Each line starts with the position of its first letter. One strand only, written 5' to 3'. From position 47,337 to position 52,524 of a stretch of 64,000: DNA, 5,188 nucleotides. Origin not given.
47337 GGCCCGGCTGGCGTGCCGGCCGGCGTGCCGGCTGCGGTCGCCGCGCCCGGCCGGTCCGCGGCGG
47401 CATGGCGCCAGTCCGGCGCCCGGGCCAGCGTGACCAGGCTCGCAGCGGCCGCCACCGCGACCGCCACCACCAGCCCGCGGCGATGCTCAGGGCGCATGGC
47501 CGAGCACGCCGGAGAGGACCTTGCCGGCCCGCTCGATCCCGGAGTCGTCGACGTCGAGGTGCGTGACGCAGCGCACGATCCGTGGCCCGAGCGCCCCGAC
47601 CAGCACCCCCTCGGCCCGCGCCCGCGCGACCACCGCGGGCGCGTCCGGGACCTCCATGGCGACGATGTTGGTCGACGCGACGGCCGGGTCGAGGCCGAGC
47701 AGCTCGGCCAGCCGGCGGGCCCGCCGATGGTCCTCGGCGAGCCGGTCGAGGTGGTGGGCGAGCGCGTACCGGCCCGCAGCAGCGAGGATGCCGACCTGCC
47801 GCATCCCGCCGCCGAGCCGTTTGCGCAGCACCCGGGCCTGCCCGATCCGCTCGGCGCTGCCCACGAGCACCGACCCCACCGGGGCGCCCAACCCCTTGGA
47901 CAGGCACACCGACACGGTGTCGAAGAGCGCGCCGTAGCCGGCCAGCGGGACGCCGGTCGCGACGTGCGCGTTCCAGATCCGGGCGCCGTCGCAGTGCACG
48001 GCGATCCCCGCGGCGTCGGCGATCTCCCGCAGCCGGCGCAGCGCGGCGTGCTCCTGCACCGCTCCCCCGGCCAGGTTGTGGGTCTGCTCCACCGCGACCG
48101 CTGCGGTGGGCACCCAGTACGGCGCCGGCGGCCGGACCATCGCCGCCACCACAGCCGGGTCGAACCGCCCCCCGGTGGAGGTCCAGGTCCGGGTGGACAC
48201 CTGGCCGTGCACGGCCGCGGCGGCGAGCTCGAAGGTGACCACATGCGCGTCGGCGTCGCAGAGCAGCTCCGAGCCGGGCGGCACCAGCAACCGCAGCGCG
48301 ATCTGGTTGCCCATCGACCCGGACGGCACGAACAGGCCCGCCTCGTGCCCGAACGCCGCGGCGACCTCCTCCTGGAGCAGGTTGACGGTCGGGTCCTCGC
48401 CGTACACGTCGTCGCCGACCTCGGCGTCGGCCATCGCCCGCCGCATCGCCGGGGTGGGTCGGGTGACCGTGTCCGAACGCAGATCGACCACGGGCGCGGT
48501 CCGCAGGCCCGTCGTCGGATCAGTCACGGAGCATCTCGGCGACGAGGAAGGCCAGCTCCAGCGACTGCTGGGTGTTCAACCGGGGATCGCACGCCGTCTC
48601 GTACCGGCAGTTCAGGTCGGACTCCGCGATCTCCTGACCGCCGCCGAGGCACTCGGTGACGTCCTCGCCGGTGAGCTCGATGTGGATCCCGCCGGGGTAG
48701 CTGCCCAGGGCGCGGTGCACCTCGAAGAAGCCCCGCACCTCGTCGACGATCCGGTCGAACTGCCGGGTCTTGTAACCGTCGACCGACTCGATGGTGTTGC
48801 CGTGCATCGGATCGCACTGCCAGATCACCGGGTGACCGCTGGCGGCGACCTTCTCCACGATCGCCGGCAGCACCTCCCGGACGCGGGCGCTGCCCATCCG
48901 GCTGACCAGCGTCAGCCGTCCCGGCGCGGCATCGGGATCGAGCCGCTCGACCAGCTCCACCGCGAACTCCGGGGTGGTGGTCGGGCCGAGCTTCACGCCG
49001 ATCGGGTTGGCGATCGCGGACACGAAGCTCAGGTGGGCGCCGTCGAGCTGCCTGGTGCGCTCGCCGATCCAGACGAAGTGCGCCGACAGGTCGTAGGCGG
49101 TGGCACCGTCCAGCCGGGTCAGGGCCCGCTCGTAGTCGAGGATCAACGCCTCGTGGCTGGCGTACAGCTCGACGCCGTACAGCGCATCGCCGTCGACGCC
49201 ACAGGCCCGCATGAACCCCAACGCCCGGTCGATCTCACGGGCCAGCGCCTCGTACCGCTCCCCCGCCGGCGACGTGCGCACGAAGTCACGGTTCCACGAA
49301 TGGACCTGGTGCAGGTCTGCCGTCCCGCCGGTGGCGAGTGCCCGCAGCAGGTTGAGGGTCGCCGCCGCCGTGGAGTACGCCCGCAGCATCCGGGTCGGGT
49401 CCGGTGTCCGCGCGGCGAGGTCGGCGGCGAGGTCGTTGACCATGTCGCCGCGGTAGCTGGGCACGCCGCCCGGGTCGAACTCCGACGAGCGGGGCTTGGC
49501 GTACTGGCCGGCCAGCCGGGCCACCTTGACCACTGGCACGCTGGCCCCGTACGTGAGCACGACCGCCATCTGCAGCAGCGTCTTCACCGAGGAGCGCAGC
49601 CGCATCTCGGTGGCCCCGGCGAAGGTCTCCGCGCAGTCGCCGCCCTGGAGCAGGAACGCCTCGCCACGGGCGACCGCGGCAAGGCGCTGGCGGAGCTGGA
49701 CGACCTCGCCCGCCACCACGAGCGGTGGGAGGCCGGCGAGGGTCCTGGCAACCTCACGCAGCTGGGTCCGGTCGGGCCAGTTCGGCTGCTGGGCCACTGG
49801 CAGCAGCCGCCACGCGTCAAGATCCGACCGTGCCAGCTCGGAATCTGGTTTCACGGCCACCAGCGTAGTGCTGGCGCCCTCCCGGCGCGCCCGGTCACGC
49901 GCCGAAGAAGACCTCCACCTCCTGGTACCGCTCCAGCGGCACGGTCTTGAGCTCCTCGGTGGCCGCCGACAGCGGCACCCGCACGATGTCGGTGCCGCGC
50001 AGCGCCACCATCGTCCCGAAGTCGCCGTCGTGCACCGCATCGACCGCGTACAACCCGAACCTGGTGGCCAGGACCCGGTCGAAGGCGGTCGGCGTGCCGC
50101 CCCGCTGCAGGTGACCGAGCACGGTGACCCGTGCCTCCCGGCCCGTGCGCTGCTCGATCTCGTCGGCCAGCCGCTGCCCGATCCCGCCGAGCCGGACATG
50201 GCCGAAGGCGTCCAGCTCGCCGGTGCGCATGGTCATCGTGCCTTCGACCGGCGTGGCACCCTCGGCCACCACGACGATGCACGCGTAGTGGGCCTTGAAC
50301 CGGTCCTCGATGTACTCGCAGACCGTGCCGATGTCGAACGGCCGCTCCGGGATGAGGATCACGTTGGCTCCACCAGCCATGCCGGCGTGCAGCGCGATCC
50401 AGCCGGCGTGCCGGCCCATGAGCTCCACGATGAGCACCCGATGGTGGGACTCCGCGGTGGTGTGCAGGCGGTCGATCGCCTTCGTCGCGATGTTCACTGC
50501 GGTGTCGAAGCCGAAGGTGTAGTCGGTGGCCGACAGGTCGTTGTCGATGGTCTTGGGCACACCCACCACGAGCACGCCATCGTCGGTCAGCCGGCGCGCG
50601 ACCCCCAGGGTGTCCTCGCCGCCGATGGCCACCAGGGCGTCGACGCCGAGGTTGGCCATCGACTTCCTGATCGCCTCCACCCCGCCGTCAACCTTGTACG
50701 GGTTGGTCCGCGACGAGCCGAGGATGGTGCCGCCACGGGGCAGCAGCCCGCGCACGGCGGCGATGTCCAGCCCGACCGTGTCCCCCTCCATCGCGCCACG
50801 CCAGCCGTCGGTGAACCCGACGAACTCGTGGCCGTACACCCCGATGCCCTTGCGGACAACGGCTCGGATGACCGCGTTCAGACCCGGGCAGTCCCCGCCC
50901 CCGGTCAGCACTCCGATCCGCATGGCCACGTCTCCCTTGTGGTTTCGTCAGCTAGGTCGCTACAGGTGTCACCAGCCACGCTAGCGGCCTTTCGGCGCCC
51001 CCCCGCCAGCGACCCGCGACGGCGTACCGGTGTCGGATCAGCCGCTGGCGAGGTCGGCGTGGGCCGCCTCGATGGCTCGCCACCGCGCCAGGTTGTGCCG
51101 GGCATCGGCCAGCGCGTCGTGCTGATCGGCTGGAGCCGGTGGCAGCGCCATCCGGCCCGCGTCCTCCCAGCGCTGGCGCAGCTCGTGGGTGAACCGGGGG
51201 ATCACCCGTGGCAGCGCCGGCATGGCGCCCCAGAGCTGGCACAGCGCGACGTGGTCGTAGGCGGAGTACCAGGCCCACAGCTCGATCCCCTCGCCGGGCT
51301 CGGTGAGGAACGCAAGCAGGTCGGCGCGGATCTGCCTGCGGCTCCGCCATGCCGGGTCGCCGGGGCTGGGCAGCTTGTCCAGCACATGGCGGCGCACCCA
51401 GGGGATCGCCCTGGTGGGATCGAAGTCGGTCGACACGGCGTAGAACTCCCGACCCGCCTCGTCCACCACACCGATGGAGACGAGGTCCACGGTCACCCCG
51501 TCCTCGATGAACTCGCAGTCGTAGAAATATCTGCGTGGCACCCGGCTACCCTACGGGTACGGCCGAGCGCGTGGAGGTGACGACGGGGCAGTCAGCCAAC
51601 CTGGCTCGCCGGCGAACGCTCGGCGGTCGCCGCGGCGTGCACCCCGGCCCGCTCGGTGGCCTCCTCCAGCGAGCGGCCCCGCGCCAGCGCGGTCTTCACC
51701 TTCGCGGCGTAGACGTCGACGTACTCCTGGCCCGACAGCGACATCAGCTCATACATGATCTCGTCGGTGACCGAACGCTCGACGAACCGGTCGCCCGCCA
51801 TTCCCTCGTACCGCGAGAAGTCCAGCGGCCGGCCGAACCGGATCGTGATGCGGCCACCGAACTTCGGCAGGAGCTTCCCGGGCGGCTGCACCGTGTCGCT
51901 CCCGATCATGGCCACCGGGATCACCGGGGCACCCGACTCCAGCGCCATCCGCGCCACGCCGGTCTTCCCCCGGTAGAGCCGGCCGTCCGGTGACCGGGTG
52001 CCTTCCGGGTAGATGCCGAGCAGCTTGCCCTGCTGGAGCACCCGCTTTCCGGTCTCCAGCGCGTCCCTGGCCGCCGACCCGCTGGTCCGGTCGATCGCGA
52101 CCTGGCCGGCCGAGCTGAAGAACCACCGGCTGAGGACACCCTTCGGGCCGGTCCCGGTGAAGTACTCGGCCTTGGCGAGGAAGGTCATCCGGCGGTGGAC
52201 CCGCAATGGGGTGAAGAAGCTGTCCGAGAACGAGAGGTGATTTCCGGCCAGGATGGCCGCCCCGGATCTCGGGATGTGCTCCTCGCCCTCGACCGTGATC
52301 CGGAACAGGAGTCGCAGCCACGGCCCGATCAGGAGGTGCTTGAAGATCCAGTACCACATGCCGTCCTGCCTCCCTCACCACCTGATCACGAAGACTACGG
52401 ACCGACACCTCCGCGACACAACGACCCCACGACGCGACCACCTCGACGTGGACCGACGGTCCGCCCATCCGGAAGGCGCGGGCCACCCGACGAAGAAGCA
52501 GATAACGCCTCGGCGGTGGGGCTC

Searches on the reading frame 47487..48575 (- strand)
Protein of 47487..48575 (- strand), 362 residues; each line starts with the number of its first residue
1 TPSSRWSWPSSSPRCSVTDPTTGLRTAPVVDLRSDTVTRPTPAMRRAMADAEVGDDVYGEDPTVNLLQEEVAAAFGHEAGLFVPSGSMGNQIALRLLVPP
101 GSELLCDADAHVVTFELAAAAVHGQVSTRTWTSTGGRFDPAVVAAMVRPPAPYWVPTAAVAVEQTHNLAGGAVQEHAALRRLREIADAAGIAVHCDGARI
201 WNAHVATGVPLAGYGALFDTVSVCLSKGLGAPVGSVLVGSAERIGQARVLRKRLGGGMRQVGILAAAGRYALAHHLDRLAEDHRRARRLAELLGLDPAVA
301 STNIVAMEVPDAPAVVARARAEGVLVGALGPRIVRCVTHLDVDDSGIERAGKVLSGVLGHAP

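Call 87: search_protein_families(library=pfam, proteins=[window:47487-48575:-], max_evalue=0.0001)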
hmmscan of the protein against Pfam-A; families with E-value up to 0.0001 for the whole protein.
window:47487-48575:- (362 aa): 1 family
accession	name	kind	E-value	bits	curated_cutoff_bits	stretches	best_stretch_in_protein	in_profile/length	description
PF01212.27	Beta_elim_lyase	-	8.5e-92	308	27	1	31-294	1-266/288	Beta-eliminating lyase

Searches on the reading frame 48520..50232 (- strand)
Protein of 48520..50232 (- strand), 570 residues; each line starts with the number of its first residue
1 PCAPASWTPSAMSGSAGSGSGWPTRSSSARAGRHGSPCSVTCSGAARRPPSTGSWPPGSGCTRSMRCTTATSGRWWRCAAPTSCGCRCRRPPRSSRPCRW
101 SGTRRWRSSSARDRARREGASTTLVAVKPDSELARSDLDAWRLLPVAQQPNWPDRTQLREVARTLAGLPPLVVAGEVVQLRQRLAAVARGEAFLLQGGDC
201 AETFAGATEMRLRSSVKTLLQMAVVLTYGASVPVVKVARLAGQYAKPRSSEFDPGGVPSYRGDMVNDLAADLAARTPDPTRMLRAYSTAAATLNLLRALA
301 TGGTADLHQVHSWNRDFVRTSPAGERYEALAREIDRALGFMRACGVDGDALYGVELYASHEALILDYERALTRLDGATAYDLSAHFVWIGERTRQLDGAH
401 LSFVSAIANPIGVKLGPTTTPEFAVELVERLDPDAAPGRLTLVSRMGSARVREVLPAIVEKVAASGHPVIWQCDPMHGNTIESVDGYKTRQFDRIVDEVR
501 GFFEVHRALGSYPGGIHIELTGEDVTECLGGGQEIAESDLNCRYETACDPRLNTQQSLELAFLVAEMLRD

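Call 87: search_protein_families(library=pfam, proteins=[window:48520-50232:-], max_evalue=0.0001)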
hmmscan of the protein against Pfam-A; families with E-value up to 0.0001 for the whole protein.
window:48520-50232:- (570 aa): 1 family
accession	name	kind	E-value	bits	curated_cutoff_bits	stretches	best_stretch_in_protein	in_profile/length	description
PF01474.22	DAHP_synth_2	-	3.2e-196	652.5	27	1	138-565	3-438/438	Class-II DAHP synthetase family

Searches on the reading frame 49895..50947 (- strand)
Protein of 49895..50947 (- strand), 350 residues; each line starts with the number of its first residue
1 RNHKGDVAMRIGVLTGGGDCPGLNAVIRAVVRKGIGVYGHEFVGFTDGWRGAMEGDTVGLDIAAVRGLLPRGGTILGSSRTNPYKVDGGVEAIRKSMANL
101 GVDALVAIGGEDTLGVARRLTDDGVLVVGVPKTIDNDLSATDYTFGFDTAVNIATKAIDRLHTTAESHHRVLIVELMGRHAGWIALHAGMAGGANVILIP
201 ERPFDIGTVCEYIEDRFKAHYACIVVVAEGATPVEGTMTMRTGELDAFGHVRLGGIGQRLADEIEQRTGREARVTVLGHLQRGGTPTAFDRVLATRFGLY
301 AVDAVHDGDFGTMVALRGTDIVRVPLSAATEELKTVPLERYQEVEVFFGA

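Call 87: search_protein_families(library=pfam, proteins=[window:49895-50947:-], max_evalue=0.0001)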
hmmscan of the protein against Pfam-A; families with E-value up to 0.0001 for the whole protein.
window:49895-50947:- (350 aa): 1 family
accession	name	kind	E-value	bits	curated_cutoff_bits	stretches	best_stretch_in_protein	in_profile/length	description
PF00365.25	PFK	-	2e-106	355.9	30.9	1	10-305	1-277/277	Phosphofructokinase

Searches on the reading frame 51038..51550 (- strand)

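Call 87: search_protein_families(library=pfam, proteins=[window:51038-51550:-], max_evalue=0.0001)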
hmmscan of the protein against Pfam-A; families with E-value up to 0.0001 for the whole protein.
window:51038-51550:- (170 aa): 1 family
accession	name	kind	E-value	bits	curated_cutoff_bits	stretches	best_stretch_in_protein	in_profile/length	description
PF16473.11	Rv2179c-like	-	2.6e-11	44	27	1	7-160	2-176/177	3'-5' exoribonuclease Rv2179c-like domain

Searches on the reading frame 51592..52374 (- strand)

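Call 87: search_protein_families(library=pfam, proteins=[window:51592-52374:-], max_evalue=0.0001)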
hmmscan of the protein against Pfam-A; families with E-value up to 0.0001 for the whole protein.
window:51592-52374:- (260 aa): 1 family
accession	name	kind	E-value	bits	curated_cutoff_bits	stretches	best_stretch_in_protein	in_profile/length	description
PF01553.26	Acyltransferase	-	9.7e-28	97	23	1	25-156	1-131/132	Acyltransferase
